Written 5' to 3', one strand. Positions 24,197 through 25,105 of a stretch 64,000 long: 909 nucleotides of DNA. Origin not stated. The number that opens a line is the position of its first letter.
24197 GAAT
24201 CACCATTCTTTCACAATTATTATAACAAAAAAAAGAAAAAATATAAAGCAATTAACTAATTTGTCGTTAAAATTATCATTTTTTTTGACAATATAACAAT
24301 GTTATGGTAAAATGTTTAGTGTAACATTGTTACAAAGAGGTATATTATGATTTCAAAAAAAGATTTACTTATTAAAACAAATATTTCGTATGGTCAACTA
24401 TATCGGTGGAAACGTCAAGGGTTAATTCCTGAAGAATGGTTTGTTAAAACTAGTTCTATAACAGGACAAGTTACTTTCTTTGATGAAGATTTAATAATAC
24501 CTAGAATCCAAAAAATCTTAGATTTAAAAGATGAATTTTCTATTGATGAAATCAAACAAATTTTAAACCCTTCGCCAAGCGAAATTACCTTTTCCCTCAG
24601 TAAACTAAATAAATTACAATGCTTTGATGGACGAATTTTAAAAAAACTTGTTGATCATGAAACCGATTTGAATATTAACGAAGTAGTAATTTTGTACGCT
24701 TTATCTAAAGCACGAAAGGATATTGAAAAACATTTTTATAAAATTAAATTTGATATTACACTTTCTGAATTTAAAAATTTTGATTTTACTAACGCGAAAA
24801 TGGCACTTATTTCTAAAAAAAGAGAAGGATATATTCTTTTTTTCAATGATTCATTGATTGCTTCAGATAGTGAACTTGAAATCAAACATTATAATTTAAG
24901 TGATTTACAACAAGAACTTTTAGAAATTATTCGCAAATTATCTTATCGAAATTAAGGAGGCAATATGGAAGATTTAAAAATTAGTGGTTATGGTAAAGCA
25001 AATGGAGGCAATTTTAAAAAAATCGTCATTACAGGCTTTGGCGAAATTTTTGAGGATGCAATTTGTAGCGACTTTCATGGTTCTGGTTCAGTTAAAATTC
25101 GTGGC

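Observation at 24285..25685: YhbD-like HTH protein and bactofilin pair behind twin palindromic operators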

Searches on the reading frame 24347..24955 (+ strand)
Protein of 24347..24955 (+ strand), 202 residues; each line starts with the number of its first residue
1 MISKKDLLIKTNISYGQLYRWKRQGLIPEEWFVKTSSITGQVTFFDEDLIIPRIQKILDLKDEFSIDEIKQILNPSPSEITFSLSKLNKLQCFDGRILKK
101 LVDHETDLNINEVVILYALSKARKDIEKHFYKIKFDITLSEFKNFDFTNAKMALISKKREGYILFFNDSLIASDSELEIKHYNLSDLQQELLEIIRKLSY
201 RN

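Call 3: search_protein_families(library=pfam, proteins=[window:24347-24955:+], max_evalue=1)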
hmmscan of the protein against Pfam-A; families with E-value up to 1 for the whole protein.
window:24347-24955:+ (202 aa): 3 families
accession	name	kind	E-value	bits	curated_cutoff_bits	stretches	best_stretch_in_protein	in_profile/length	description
PF13171.11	DUF4004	-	5.6e-39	135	27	1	1-156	2-162/197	Protein of unknown function (DUF4004)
PF11163.13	DUF2947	-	0.077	13.3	25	1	129-169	107-147/152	Protein of unknown function (DUF2947)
PF22381.2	Staph_reg_Sar_Rot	-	0.25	11.9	27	1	98-159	2-62/85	Transcriptional regulator SarA/Rot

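Call 4: search_protein_families(library=ncbifam, proteins=[window:24347-24955:+], max_evalue=1)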
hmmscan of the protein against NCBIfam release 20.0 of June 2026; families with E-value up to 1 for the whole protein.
window:24347-24955:+ (202 aa): 4 families
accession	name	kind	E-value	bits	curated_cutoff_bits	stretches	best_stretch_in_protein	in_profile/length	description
NF058625.1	sigma_PG0214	equivalog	0.004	16.9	130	0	108-134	139-165/170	GFO_1088 family ECF-type sigma factor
NF040939.2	trans_reg_lrs14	equivalog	0.015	15.3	90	1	54-90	27-63/103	Lrs14 family HTH-type transcriptional regulator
NF002201.0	PRK01064.1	equivalog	0.23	11.9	85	1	95-129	6-44/78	hypothetical protein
TIGR01889.1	Staph_reg_Sar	paralog_domain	0.68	10.3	62.6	1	98-143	13-59/109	staphylococcal accessory regulator family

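Call 7: find_homologous_proteins(query=window:24347-24952:+)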
Query window:24347-24952:+ (202 aa): 327 proteins with E <= 0.001 among 712 candidates; the best 120 are listed.
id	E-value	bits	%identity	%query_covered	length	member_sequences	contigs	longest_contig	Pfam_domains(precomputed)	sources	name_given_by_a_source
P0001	7.8e-124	429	100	100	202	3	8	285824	PF13171.12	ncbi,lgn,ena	-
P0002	5.3e-100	351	80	100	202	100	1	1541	PF13171.12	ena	-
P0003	5.4e-92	325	75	100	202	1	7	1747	PF13171.12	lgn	-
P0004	2.2e-90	320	75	100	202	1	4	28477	PF13171.12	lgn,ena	-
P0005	3.4e-90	319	78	100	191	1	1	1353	PF13171.12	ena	-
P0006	7.6e-90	318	75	100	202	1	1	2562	PF13171.12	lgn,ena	-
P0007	9.6e-90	318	74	100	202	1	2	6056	PF13171.12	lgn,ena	-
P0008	1.4e-89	317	74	100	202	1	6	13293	PF13171.12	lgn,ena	-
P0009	1.4e-89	317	74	100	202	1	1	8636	PF13171.12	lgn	-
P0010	1.5e-89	317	74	100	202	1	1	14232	PF13171.12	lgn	-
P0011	1.9e-89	317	74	100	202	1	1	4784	PF13171.12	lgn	-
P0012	2.6e-89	316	73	100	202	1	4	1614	PF13171.12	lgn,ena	-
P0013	2.8e-89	316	73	100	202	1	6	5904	PF13171.12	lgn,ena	-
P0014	3.0e-89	316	76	100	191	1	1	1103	PF13171.12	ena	-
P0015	3.5e-89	316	73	100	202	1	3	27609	PF13171.12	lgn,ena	-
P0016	3.8e-89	316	73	100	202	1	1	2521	PF13171.12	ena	-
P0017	3.8e-89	316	77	100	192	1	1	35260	PF13171.12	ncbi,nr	ncbi:MAG: DUF4004 family protein [Staphylococcus sp.]|nr:DUF4004 family protein [Staphylococcus sp.]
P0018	5.1e-89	315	73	100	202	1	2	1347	PF13171.12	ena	-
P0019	6.4e-89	315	73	100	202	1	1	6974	PF13171.12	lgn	-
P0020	8.2e-89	315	74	100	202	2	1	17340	PF13171.12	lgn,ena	-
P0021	1.1e-87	311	72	100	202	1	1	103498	PF13171.12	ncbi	-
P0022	1.2e-86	308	71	100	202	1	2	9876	PF13171.12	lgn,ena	-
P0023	8.7e-86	305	72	100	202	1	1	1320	PF13171.12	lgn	-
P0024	1.7e-85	304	71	100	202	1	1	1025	PF13171.12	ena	-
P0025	1.2e-84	301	71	100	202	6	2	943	PF13171.12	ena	-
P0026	5.8e-84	299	70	100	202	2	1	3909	PF13171.12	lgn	-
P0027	9.2e-83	295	70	100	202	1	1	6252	PF13171.12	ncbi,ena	-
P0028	2.8e-82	294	69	100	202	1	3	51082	PF13171.12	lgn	-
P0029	1.0e-80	288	68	100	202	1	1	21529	PF13171.12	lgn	-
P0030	3.1e-79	284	67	100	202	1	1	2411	PF13171.12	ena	-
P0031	6.7e-79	283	66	100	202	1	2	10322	PF13171.12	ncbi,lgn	-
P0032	9.3e-75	269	64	100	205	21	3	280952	PF13171.12,PF13411.13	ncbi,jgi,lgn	-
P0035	2.7e-47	179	82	51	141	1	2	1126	PF13171.12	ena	-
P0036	2.4e-34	137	44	96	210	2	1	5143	PF13171.12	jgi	-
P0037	6.0e-34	136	89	37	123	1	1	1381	PF13171.12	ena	-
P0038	1.3e-32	132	43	85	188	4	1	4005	PF13171.12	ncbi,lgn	-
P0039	1.8e-32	131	54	61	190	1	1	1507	PF13171.12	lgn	-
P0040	5.1e-32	130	42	97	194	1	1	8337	PF13171.12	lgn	-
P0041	5.1e-31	126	42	89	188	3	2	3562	PF13171.12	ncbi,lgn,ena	ncbi:MAG: DUF4004 family protein [Bacilli bacterium]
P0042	6.6e-31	126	41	89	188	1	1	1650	PF13171.12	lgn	-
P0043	1.3e-30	125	55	60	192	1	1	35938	PF13171.12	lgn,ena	-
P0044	2.6e-30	124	50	63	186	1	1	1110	PF13171.12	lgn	-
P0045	5.2e-30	123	55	60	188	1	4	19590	PF13171.12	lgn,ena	-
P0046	1.1e-29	122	49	72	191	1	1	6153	PF13171.12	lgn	-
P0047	1.5e-29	122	46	73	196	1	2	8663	PF13171.12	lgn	-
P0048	2.2e-29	121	41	90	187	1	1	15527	PF13171.12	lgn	-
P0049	2.3e-29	121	44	88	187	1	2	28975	PF13171.12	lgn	-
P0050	2.8e-29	121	41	92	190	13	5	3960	PF13171.12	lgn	-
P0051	6.8e-29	119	58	49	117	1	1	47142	PF13171.12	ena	-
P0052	1.4e-28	118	49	71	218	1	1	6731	PF13171.12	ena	-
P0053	1.5e-28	118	43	83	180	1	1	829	PF13171.12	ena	-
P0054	1.5e-28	118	51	59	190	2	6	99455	PF13171.12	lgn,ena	-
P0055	1.9e-28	118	41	83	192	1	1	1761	PF13171.12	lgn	-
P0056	2.5e-28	118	50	59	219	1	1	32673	PF13171.12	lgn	-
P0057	4.6e-28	117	41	97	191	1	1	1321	PF13171.12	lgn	-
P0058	5.0e-28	117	48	62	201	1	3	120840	PF13171.12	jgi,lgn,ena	-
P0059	7.1e-28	116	45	73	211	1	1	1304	PF13171.12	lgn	-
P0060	7.8e-28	116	50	61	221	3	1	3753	PF13171.12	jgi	-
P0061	8.7e-28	116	39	87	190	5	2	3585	PF13171.12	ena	-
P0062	1.6e-27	115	40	89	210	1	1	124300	PF13171.12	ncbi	-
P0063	2.1e-27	115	43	73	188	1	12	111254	PF13171.12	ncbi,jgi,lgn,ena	-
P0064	2.4e-27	114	49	59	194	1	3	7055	PF13171.12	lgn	-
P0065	2.4e-27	114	49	59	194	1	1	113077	PF13171.12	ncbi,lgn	-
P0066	2.5e-27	114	49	59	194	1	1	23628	PF13171.12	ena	-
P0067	2.8e-27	114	38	93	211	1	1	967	PF13171.12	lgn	-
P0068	3.8e-27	114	47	62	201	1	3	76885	PF13171.12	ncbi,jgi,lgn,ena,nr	ncbi:MAG TPA: DUF4004 family protein [Bacilli bacterium]|nr:DUF4004 family protein [Bacilli bacteriu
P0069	4.1e-27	114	47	62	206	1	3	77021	PF13171.12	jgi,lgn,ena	-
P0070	4.3e-27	114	47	62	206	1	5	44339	PF13171.12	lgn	-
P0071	4.5e-27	114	56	50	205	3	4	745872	PF13171.12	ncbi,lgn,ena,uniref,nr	ncbi:DUF4004 family protein [Christensenella tenuis]|uniref:DUF4004 family protein n=1 Tax=Christens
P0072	4.5e-27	113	47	66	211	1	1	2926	PF13171.12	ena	-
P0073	6.0e-27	113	41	100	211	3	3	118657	PF13171.12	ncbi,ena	-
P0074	6.7e-27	113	41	83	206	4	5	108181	PF13171.12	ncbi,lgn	ncbi:DUF4004 family protein [Amedibacillus sp. YH-ame10]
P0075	7.1e-27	113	41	74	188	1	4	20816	PF13171.12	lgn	-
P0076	7.8e-27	113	38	100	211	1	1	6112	PF13171.12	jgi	-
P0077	8.4e-27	113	38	100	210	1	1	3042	PF13171.12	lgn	-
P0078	1.4e-26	112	46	62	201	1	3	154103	PF13171.12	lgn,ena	-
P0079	1.5e-26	112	46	62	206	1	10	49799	PF13171.12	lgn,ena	-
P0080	1.6e-26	112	39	93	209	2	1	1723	PF13171.12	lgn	-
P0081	1.6e-26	112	60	44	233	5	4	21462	PF13171.12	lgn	-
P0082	1.6e-26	112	47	66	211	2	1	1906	PF13171.12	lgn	-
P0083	1.7e-26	112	41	85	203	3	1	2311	PF13171.12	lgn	-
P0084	1.8e-26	112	41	100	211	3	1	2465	PF13171.12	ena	-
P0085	2.6e-26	111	53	50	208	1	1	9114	PF13171.12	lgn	-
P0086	2.8e-26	111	50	60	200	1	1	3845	PF13171.12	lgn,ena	-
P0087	3.3e-26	111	39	100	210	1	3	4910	PF13171.12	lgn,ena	-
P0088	3.7e-26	111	37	96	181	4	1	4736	PF13171.12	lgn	-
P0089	4.0e-26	110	38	100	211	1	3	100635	PF13171.12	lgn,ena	-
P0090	4.2e-26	110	38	95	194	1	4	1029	PF13171.12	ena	-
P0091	9.9e-26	109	39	89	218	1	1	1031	PF13171.12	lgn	-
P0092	1.1e-25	109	46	62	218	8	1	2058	PF13171.12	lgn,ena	-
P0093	1.5e-25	109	51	52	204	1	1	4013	PF13171.12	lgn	-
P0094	1.5e-25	109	45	66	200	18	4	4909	PF13171.12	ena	-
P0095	2.2e-25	108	40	83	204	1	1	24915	PF13171.12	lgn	-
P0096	2.6e-25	108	45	66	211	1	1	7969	PF13171.12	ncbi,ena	-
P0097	2.9e-25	108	44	66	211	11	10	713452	PF13171.12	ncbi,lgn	-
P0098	3.0e-25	108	47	62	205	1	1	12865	PF13171.12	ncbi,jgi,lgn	-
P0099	3.1e-25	108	47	63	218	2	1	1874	PF13171.12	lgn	-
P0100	3.2e-25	107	73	35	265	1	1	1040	PF13171.12,PF00111.33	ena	-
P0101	5.3e-25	107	47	66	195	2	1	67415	PF13171.12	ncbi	-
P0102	8.6e-25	106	44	60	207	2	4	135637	PF13171.12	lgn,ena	-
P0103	9.0e-25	106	42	60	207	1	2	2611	PF13171.12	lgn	-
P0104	9.2e-25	106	49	51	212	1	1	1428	PF13171.12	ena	-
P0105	1.3e-24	105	43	60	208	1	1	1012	PF13171.12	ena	-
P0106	1.4e-24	105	57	43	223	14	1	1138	PF13171.12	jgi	jgi:hypothetical protein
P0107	1.5e-24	105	42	60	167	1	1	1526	PF13171.12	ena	-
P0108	1.5e-24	105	46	60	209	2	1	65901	PF13171.12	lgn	-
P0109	1.7e-24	105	59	44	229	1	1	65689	PF13171.12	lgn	-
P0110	1.7e-24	105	46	61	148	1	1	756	PF13171.12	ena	-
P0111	2.0e-24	105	72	35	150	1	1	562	PF13171.12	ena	-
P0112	2.0e-24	105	43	61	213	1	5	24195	PF13171.12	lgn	-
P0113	2.6e-24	105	38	78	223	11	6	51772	PF13171.12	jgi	jgi:hypothetical protein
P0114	2.8e-24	104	52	49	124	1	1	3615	PF13171.12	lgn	-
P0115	3.0e-24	104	48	60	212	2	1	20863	PF13171.12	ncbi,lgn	-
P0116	3.3e-24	104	53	50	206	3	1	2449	PF13171.12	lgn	-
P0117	3.6e-24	104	44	59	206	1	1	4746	PF13171.12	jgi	-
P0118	4.3e-24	104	57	45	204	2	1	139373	PF13171.12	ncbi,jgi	-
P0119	4.5e-24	104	48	62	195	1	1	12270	PF13171.12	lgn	-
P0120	5.3e-24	103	36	78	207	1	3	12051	PF13171.12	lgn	-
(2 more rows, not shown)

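Call 10: find_encoding_contigs(protein=P0001, flank=4000, max_places=3)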
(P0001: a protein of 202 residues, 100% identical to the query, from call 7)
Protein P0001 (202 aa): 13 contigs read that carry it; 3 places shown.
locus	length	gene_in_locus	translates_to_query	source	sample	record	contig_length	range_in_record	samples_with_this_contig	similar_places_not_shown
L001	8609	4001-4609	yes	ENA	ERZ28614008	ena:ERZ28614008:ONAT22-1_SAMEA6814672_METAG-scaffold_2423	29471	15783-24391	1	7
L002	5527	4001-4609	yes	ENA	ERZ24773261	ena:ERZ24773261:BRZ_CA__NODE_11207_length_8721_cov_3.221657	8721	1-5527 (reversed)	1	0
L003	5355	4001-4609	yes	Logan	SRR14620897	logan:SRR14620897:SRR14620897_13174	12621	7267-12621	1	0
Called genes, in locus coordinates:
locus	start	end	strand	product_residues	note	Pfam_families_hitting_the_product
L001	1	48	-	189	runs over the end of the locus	PF00160:Pro_isomerase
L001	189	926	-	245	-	PF11967:RecO_N, PF02565:RecO_C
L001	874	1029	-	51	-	-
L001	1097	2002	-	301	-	PF00009:GTP_EFTU, PF01926:MMR_HSR1, PF02421:FeoB_N, PF03193:RsgA_GTPase (faint), PF00350:Dynamin_N (faint), PF04548:AIG1 (weak), PF07650:KH_2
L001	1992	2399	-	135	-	PF00383:dCMP_cyt_deam_1, PF08211:dCMP_cyt_deam_2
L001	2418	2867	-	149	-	PF02130:YbeY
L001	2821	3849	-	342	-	PF13401:AAA_22 (faint), PF02562:PhoH, PF13245:AAA_19, PF13604:AAA_30 (weak)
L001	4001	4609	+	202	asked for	PF13171:DUF4004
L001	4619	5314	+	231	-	-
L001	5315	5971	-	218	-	-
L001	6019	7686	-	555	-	PF00753:Lactamase_B, PF23023:Anti-Pycsar_Apyc1 (weak), PF12706:Lactamase_B_2, PF22505:RNase_J_b_CASP, PF07521:RMMBL, PF17770:RNase_J_C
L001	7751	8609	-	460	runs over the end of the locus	PF03323:GerA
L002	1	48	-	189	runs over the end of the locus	PF00160:Pro_isomerase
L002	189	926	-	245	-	PF11967:RecO_N, PF02565:RecO_C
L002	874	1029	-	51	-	-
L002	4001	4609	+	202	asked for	PF13171:DUF4004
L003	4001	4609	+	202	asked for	PF13171:DUF4004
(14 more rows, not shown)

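Call 12: find_related_loci(query=A1, collection=genome_contigs, flank=3000)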
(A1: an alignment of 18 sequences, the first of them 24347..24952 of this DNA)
Query A1 (202 aa) in genome_contigs; peptide patterns used: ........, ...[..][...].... (x = any residue, [..] = any of these).
600 stretches matched a pattern (row limit reached: there are more); 575 encode a relative of the query (tblastn E <= 1e-3); the best 80 are kept; 80 distinct loci.
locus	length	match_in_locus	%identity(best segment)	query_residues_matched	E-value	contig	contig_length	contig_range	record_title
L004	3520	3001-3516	69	1-171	4e-73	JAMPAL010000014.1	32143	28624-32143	MAG: Anaeroplasma bactoclasticum isolate NALB_7813_16 Scaffold_#14__SCF_014___32143_bp, whole genome shotgun sequence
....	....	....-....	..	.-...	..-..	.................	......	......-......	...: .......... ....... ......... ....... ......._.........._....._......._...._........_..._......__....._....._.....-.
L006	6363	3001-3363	53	1-121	2e-35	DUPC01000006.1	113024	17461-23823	MAG TPA_asm: Acholeplasmataceae bacterium isolate AS08sgBPME_277 22514_AS08, whole genome shotgun sequence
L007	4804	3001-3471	43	1-164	7e-35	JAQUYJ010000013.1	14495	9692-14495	MAG: Bacilli bacterium isolate STD2_234 NODE_15669_length_14495_cov_3.001253_Sandtown_D2, whole genome shotgun sequence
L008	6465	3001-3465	44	1-154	5e-34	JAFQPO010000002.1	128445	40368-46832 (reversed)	MAG: Bacilli bacterium isolate RGIG2034 Goat_Colon-1__c132, whole genome shotgun sequence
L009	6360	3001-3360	49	1-120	1e-33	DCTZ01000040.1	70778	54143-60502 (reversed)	MAG TPA_asm: Bacillales bacterium UBA1427 UBA1427_contig_25906, whole genome shotgun sequence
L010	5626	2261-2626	48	1-122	2e-33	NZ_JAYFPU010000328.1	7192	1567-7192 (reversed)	MAG: Christensenella sp. isolate CA_135 c_CA_000000020421, whole genome shotgun sequence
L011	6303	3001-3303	56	1-101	6e-33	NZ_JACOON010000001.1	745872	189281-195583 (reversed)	Christensenella tenuis strain NSJ-35 HPD3569_ctg01, whole genome shotgun sequence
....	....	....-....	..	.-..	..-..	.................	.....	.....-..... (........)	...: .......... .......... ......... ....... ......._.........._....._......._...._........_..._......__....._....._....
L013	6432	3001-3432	44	1-141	1e-32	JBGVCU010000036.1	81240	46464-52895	MAG: Bacilli bacterium isolate fecal_MAG_453 fecal_MAG_453_contig_0036, whole genome shotgun sequence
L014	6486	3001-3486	42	2-172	2e-32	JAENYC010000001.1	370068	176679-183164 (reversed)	MAG: Haloplasma contractile isolate B5_bin.1 B5_bin1_NODE_11_length_370068_cov_9.285220, whole genome shotgun sequence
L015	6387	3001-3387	48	1-127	1e-32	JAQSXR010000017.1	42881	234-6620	MAG: Clostridiales bacterium isolate L_E1_T20_A_bin.31 scaffold_2258, whole genome shotgun sequence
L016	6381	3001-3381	44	1-125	4e-32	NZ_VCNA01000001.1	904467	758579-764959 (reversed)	Brevibacillus dissolubilis strain CHY01 Scaffold1, whole genome shotgun sequence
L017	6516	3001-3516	39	1-179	2e-32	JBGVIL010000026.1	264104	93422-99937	MAG: Bacilli bacterium isolate fecal_MAG_320 fecal_MAG_320_contig_0027, whole genome shotgun sequence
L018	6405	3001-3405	42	1-142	9e-32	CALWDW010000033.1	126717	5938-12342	MAG: uncultured Christensenellaceae bacterium isolate E14__bin269 genome assembly, contig: E14__k127_2837702, whole geno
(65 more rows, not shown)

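Call 32: search_dna_similar(query=window:24347-24952:+, collection=plasmids, mode=protein, max_rows=20)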
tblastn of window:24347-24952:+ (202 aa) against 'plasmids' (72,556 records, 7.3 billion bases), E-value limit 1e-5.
Records with a match: 9; places in all: 9; records where one place covers at least 80% of the query: 0.
Best place of each record, by identity: <60% 9.
By first word of the organism name: Clostridium 7; Bacillus 2.
By predicted mobility (MOB-suite, as given by PLSDB): non-mobilizable 9.
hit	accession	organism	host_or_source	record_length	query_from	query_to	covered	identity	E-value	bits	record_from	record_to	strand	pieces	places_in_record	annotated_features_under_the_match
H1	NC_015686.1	Clostridium acetobutylicum DSM 1731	-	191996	1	157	78%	38.9%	3e-22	100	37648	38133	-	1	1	YhbD family protein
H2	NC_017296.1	Clostridium acetobutylicum EA 2018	-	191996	1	157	78%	38.9%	3e-22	100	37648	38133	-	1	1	YhbD family protein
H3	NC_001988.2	Clostridium acetobutylicum ATCC 824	-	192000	1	157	78%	38.9%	3e-22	100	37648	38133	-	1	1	YhbD family protein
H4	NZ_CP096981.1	Clostridium felsineum DSM 794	whole organism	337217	1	91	45%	57.1%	2e-21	98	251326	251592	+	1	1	YhbD family protein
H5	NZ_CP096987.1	Clostridium felsineum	whole organism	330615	1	81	40%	58.0%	2e-21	98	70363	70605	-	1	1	YhbD family protein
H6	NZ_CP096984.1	Clostridium felsineum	whole organism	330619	1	81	40%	58.0%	2e-21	98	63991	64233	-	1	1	YhbD family protein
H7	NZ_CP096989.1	Clostridium felsineum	whole organism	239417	1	82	41%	57.3%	2e-21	98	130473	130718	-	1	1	YhbD family protein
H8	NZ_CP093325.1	Bacillus sp. N5-665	whole organism,peat soil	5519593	1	83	41%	55.4%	2e-21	98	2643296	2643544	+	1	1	none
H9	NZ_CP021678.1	Bacillus licheniformis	cell culture,food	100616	1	89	44%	50.6%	8e-21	97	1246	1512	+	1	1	YhbD family protein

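Call 35: get_annotated_region(hit=H3, flank=2500)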
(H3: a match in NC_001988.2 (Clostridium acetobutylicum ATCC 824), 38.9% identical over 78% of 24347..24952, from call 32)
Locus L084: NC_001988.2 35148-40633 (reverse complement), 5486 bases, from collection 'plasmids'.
description: Clostridium acetobutylicum ATCC 824 plasmid pSOL1, complete sequence
organism: Clostridium acetobutylicum ATCC 824 (NCBI taxid 272562)
taxonomy: Bacteria; Bacillota; Clostridia; Eubacteriales; Clostridiaceae; Clostridium; Clostridium acetobutylicum; Clostridium acetobutylicum ATCC 824
host: -; source: -; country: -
typing (MOB-suite, as given by PLSDB): non-mobilizable; replicon rep_cluster_994
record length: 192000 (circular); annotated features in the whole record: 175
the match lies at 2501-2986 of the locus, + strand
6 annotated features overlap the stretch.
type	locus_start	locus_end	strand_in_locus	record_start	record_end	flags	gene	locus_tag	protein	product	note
CDS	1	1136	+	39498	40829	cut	-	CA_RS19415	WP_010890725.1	helix-turn-helix transcriptional regulator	-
CDS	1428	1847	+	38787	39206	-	-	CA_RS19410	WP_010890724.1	YgaP-like transmembrane domain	-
CDS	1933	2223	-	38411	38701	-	-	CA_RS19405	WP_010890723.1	YciI family protein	-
CDS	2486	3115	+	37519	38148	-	-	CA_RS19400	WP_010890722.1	YhbD family protein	-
CDS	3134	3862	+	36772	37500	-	-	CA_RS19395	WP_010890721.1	polymer-forming cytoskeletal protein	-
CDS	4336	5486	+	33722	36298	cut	adhE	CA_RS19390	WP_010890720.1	bifunctional acetaldehyde-CoA/alcohol dehydrogenase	GO:0006066 - alcohol metabolic process [Evidence IEA]; GO:0015976 - carbon utilization [Evidence IEA]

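Call 36: get_annotated_region(hit=H9, flank=2500)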
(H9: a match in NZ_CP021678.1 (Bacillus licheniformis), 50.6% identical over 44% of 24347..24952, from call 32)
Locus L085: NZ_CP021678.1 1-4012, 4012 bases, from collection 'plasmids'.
description: Bacillus licheniformis strain SRCM100027 plasmid pBL027-1
organism: Bacillus licheniformis (NCBI taxid 1402)
taxonomy: Bacteria; Bacillota; Bacilli; Bacillales; Bacillaceae; Bacillus; Bacillus licheniformis
host: -; source: cell culture,food; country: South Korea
typing (MOB-suite, as given by PLSDB): non-mobilizable
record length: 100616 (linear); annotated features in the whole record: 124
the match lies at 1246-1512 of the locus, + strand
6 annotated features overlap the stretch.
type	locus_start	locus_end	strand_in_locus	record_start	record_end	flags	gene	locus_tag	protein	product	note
CDS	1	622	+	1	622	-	-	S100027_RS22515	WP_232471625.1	amidase domain-containing protein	-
CDS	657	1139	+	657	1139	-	trmL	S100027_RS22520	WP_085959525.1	tRNA (uridine(34)/cytosine(34)/5- carboxymethylaminomethyluridine(34)-2'-O)- methyltransferase TrmL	GO:0006400 - tRNA modification [Evidence IEA]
CDS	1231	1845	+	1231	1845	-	-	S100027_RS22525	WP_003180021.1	YhbD family protein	-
CDS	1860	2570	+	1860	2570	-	-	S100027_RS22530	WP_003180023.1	polymer-forming cytoskeletal protein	-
CDS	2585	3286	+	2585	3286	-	-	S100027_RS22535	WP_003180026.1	hypothetical protein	-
CDS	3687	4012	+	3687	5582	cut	prkA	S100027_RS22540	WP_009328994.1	serine/threonine protein kinase PrkA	-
